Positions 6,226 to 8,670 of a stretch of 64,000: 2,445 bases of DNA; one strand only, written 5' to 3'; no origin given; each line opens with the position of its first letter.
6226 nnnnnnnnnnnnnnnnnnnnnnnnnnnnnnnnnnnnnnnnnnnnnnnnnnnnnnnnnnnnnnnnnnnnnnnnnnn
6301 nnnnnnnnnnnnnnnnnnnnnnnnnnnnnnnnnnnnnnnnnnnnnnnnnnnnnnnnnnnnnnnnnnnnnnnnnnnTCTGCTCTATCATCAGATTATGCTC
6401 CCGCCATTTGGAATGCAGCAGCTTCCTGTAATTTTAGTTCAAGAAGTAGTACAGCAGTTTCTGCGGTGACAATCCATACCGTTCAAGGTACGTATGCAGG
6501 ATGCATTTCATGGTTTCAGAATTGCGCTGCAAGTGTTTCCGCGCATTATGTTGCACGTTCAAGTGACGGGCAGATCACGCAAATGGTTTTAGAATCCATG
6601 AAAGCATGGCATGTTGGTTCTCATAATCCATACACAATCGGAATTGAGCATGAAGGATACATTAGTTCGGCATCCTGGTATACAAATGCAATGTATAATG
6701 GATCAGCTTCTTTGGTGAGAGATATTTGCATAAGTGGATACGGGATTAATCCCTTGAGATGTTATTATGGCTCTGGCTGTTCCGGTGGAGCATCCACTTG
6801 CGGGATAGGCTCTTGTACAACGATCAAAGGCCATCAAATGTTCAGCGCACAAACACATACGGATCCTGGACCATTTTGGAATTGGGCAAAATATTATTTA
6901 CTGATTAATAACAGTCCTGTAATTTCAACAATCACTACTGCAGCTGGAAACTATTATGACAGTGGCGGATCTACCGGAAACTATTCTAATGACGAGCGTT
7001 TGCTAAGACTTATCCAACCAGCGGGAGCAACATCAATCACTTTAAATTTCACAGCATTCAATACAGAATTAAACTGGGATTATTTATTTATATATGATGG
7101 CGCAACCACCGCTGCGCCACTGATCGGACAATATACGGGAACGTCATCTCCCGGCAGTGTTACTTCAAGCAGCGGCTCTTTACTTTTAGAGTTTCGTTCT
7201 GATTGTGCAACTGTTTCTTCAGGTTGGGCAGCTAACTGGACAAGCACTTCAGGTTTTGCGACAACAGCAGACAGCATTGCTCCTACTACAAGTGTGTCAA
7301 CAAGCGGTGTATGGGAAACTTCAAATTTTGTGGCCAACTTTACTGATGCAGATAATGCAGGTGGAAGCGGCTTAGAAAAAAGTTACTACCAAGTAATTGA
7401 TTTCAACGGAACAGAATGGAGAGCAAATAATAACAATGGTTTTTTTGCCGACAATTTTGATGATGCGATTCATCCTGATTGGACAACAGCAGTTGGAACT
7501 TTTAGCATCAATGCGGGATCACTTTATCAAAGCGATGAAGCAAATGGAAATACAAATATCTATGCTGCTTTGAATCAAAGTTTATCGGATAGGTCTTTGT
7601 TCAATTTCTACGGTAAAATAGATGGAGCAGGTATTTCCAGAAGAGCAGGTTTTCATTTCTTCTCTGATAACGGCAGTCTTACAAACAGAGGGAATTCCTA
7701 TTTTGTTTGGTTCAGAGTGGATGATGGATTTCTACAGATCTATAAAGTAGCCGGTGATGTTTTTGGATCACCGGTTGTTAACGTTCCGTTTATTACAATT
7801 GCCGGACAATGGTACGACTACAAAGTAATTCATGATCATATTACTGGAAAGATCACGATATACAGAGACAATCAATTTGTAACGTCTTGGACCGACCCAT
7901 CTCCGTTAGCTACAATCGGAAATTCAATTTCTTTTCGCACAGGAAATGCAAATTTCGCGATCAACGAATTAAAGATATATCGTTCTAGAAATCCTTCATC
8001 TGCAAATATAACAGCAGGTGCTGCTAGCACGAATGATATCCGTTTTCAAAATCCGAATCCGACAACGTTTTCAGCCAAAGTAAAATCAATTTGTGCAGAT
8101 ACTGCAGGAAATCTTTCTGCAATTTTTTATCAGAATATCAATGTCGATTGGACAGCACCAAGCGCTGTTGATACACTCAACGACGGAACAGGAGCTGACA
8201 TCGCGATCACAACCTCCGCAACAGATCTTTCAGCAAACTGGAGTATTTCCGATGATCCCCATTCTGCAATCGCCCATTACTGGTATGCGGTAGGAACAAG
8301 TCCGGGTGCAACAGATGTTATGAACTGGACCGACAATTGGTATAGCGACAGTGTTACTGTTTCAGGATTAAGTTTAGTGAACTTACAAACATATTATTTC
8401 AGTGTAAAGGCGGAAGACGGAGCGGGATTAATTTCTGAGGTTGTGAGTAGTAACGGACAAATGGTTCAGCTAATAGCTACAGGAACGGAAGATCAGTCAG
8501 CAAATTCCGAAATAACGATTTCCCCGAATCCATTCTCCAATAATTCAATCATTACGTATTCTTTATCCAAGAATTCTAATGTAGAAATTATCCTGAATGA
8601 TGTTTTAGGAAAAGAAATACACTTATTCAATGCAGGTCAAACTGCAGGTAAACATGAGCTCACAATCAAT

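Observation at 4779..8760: T9SS-secreted PGRP/amidase_2-type peptidoglycan amidase preceded by YkoF-like and Cys-less thioredoxin-like lipoprotein genes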

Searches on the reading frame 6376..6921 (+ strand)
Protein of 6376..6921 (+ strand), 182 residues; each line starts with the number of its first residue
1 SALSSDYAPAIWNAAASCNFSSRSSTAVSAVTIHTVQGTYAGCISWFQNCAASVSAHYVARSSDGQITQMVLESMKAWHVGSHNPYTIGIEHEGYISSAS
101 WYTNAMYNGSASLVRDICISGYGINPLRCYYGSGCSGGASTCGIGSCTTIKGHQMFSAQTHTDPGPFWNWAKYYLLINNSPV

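Call 8: search_solved_structures(query=window:6376-6921:+, max_evalue=1, show_alignments=5)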
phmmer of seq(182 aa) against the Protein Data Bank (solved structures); distinct sequences matched with E-value up to 1: 4.
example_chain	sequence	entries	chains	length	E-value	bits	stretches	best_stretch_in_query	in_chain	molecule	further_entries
1j3g_A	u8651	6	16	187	6.2e-07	32.8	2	52-115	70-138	AmpD protein | 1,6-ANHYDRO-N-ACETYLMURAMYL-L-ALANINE AMIDASE AMPD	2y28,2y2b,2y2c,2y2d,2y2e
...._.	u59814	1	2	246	0.83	12.9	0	52-129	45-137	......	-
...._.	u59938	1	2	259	0.91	12.7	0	52-128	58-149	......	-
4bol_A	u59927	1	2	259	0.99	12.6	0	52-129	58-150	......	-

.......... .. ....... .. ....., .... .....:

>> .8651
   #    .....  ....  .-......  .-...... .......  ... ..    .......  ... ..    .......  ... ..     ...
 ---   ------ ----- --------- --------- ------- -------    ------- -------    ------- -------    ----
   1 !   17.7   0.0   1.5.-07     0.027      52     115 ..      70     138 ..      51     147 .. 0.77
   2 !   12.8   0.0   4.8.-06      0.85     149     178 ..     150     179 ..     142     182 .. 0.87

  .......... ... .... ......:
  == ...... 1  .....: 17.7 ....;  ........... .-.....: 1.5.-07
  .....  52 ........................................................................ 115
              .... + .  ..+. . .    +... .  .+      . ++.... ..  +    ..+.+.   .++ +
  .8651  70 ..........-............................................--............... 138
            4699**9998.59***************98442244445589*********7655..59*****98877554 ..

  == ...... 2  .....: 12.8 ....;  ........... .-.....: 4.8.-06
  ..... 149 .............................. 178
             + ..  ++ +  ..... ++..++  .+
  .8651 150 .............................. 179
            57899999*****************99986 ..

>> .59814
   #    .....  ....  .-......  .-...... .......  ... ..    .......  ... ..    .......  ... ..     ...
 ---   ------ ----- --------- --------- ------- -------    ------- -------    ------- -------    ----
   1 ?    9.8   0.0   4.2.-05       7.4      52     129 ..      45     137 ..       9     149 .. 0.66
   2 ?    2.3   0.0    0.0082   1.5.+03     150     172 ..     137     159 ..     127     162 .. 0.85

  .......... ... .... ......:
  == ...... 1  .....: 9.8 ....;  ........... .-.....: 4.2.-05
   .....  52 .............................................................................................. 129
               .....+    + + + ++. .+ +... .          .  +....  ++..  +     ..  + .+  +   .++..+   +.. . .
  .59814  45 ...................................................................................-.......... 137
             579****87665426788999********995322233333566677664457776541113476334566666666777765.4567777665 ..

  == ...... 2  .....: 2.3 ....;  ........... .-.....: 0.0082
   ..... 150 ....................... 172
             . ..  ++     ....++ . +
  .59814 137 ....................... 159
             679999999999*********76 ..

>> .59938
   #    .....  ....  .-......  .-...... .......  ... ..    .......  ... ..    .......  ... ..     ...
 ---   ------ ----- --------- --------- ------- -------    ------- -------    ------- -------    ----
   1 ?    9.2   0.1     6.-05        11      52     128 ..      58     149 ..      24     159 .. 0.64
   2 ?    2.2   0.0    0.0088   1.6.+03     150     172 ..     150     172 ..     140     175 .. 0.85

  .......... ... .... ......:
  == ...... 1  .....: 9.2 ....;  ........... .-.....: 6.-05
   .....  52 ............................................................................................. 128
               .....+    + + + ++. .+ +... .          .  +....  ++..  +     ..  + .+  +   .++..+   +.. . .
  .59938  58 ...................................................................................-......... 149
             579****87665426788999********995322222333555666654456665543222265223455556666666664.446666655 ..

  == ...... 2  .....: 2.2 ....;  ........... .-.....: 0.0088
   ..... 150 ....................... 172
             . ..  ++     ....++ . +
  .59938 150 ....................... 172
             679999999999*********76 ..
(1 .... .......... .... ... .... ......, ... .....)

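Call 62: search_solved_structures(query=A5, max_evalue=0.1, show_alignments=5)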
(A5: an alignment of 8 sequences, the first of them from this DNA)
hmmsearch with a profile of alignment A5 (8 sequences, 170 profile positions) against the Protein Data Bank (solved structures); distinct sequences matched with E-value up to 0.1: 4.
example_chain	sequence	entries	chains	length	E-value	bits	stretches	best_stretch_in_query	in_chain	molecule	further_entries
1j3g_A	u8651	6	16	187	8.9e-09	39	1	41-106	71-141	AmpD protein | 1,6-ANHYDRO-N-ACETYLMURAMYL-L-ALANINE AMIDASE AMPD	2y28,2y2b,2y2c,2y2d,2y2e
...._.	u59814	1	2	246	0.016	18.6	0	40-116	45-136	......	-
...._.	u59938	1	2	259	0.018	18.4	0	40-116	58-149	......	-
4bol_A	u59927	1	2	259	0.019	18.4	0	40-116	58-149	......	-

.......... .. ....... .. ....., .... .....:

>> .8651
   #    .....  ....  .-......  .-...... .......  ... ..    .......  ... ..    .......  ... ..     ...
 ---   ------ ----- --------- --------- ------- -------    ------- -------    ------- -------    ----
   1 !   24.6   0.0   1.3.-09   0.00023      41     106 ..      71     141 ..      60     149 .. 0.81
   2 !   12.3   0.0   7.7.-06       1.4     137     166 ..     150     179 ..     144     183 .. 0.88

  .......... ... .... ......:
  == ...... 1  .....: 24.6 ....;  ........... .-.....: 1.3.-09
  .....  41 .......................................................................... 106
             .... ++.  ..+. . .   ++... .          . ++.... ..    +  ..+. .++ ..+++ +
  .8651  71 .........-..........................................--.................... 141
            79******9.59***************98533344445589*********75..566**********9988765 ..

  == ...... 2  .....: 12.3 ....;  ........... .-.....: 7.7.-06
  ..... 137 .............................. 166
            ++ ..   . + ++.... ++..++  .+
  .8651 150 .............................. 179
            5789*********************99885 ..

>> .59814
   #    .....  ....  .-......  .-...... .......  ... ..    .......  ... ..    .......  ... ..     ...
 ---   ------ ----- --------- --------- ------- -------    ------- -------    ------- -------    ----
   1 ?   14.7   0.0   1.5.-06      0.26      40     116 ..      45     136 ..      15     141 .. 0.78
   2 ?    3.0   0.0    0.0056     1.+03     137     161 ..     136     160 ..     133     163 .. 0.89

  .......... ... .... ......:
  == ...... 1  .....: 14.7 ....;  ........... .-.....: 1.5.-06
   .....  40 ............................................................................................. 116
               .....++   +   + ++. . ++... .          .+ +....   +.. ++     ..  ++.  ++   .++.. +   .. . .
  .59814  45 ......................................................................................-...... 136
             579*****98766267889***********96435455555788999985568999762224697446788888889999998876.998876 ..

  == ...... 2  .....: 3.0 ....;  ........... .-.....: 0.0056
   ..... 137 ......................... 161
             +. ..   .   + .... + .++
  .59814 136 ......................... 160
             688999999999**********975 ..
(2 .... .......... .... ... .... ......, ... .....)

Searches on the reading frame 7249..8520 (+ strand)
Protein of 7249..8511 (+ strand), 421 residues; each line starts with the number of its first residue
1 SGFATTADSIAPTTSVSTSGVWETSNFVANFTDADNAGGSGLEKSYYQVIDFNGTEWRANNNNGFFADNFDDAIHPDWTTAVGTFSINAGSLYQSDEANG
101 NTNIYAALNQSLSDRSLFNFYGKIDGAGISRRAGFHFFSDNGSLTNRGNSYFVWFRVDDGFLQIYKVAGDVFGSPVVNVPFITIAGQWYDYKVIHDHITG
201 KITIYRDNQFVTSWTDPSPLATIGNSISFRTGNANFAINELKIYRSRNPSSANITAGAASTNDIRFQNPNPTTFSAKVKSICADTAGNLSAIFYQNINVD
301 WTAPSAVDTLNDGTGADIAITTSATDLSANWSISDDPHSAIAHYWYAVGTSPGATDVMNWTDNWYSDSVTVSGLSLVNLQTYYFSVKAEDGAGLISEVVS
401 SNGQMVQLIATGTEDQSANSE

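Call 5: search_protein_families(library=pfam, proteins=[window:7249-8511:+], max_evalue=10)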
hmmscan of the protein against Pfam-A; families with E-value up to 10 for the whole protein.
seq(421 aa): 1 family
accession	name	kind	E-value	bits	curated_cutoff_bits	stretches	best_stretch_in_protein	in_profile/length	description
PF22352.2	K319L-like_PKD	-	0.076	13.5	27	1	315-393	2-73/84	K319L-like, PKD domain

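Call 26: predict_structure(alignment_id=A3)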
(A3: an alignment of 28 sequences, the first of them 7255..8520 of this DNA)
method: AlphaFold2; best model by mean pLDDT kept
length: 422 residues; sequences in the alignment: 28
mean_pLDDT: 80.4   pTM: 0.67
mean pLDDT of the five models: 80.4, 75.4, 73.6, 70.1, 67.6
residues with pLDDT >= 90: 157; 70-90: 182; 50-70: 46; < 50: 37
segments of 3 or more residues with pLDDT < 50: 1-4, 52-70, 410-422
pLDDT, mean of each block of 10 residues (from residue 1): 58 77 81 60 68 47 41 67 76 80 72 84 90 89 89 94 92 95 93 89 92 90 86 87 72 76 70 79 80 84 90 80 93 85 96 96 92 94 92 93 78 37 35
secondary structure, 60 per line:
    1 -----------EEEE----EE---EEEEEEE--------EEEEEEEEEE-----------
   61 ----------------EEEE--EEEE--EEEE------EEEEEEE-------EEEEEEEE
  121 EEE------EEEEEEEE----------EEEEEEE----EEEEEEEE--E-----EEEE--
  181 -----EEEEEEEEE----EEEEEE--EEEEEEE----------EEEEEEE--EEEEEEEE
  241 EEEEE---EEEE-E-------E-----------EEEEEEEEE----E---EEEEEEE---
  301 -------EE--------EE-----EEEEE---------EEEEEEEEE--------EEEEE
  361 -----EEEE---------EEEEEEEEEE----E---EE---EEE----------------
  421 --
elements in order: E12-15 E25-31 E40-49 E77-80 E83-86 E89-92 E99-105 E113-123 E130-137 E148-154 E159-166 E175-178 E186-194 E199-204 E207-213 E224-230 E233-245 E249-252 E274-282 E291-297 E325-329 E339-347 E356-360 E366-369 E379-388 E402-404

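Call 31: fold_search(model_id=the predicted structure, library=pdb)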
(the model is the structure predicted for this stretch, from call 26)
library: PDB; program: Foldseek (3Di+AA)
matches with E <= 10: 1917; with E <= 0.001: 505
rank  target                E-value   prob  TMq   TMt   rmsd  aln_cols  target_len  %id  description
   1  4m00_A                2.8e-09  1.00  0.31  0.27  22.8       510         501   12  Crystal structure of the ligand binding region of staphylococcal adhesion SraP (released 2014-06-18)
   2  4b1m_A                6.0e-08  1.00  0.32  0.76   3.4       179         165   13  CARBOHYDRATE BINDING MODULE CBM66 FROM BACILLUS SUBTILIS (released 2012-12-12)
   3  4yfd_A                8.2e-08  1.00  0.20  0.18  35.6       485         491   11  Crystal structure PTP delta Ig1-Fn2 in complex with IL-1RAcP (released 2015-05-06)
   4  8q6t_I                2.2e-07  1.00  0.22  0.10  43.9       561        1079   10  Helical reconstruction of the relaxed thick filament from FIB milled left ventricular mouse myofibrils (released 2023-11-01)
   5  2a6w_B                3.5e-07  1.00  0.30  0.53   5.2       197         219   13  Crystal structure of Emp46p carbohydrate recognition domain (CRD), metal-free form (released 2006-01-31)
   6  4b1l                  4.8e-07  1.00  0.33  0.80   3.1       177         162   15  CARBOHYDRATE BINDING MODULE CBM66 FROM BACILLUS SUBTILIS (released 2012-12-12)
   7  4azz_A                6.5e-07  1.00  0.32  0.77   3.3       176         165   15  Carbohydrate binding module CBM66 from Bacillus subtilis (released 2012-07-25)
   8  2a6x_B                8.4e-07  1.00  0.31  0.54   4.9       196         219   12  Crystal structure of Emp46p carbohydrate recognition domain (CRD), Y131F mutant (released 2006-01-31)
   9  2a6v_B                9.2e-07  1.00  0.31  0.54   5.0       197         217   13  Crystal structure of Emp46p carbohydrate recognition domain (CRD), potassium-bound form (released 2006-01-31)
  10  4yfg_A                1.3e-06  1.00  0.20  0.18  31.9       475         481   11  Crystal structure of PTP delta meA3/meB minus variant Ig1-Fn1 (released 2015-05-06)
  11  9nqo                  2.1e-06  1.00  0.23  0.41  24.7       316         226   10  Crystal structure of Galectin-3 in complex with FN3 (released 2026-02-18)
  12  9qc8_B                2.2e-06  1.00  0.29  0.12  20.6       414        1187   11  BoNT-NTNH-HA70 complex from Clostridium botulinum Serotype B1 (released 2025-09-10)
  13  8dh9_A                2.5e-06  0.99  0.19  0.16  35.1       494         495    8  Leptin-bound leptin receptor complex-D3-D7 (released 2023-04-19)
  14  7s7k_A                2.8e-06  1.00  0.20  0.17  34.5       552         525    8  Crystal structure of the EphB2 extracellular domain (released 2021-10-27)
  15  7elv                  3.1e-06  1.00  0.29  0.54   7.2       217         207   15  Structure of legume lectin domain from Methanocaldococcus jannaschii in apo form (released 2022-04-20)
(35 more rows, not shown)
